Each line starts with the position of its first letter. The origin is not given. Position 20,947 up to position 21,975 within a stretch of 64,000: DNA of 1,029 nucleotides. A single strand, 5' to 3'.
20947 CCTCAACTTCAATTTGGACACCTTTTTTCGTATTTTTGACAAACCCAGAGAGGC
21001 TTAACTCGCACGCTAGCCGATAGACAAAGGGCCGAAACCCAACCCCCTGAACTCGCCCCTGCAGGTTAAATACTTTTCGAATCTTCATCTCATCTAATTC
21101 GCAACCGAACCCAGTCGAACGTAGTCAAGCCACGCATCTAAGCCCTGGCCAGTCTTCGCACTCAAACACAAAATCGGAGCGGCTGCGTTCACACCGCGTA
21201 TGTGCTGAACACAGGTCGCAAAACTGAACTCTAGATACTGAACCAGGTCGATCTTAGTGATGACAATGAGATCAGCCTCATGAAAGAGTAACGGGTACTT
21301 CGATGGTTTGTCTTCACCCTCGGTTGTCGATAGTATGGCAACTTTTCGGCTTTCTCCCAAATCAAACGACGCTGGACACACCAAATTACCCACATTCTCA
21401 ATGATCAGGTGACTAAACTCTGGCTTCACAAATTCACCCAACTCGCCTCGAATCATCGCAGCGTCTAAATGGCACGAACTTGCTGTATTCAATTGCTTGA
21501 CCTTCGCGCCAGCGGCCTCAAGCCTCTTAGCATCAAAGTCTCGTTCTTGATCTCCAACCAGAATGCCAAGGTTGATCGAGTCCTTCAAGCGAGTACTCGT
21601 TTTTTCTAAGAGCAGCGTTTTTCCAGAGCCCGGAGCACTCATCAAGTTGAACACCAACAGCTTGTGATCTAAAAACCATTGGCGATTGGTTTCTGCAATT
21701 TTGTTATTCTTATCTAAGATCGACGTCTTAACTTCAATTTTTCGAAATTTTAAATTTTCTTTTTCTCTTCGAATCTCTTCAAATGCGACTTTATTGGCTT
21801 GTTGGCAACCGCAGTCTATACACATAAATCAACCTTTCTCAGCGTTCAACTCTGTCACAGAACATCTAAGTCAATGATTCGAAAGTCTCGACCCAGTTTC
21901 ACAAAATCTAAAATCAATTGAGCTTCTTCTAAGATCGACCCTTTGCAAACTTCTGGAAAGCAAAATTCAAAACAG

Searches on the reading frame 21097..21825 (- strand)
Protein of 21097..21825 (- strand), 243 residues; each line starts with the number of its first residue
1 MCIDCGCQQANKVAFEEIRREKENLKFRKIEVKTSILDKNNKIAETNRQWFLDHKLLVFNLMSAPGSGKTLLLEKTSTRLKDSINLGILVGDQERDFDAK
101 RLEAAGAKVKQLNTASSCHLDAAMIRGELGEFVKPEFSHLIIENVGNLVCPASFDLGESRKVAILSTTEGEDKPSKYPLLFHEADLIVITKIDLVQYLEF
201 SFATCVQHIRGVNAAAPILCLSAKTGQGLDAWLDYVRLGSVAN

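Call 4: search_protein_families(library=pfam, proteins=[window:21097-21825:-], max_evalue=1)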
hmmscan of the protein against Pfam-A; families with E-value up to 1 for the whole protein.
window:21097-21825:- (243 aa): 2 families
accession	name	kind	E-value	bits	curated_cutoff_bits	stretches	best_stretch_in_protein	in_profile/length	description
PF02492.25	cobW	-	1.5e-18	67.4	20.7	1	59-218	3-178/180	CobW/HypB/UreG, nucleotide-binding domain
PF03193.22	RsgA_GTPase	-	0.053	13.8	30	1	186-234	57-102/174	RsgA GTPase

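Call 5: search_protein_families(library=ncbifam, proteins=[window:21097-21825:-], max_evalue=1)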
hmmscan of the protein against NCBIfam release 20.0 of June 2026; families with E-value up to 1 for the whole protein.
window:21097-21825:- (243 aa): 7 families
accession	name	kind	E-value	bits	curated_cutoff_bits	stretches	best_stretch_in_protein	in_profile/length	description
TIGR00073.1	hypB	equivalog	7.8e-78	260.9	121.2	1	28-237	2-211/217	hydrogenase nickel incorporation protein HypB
NF007775.0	PRK10463.1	equivalog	1.5e-75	254.3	385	1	28-237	76-285/290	hydrogenase nickel incorporation protein HypB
TIGR00101.1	ureG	equivalog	2.4e-05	24.3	204.2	1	65-237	10-192/199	urease accessory protein UreG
TIGR00231.1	small_GTP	domain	0.0001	22.1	42.5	1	173-237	96-163/164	GTP-binding protein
TIGR04523.1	Mplasa_alph_rch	subfamily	0.036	12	270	1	14-71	160-216/745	helix-rich protein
NF002244.0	PRK01156.1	equivalog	0.05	11.7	847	1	9-133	639-762/895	DNA double-strand break repair ATPase Rad50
NF053668.1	HypB_prefix_2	domain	0.2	12.1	35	1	1-23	1-23/64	hydrogenase nickel incorporation protein HypB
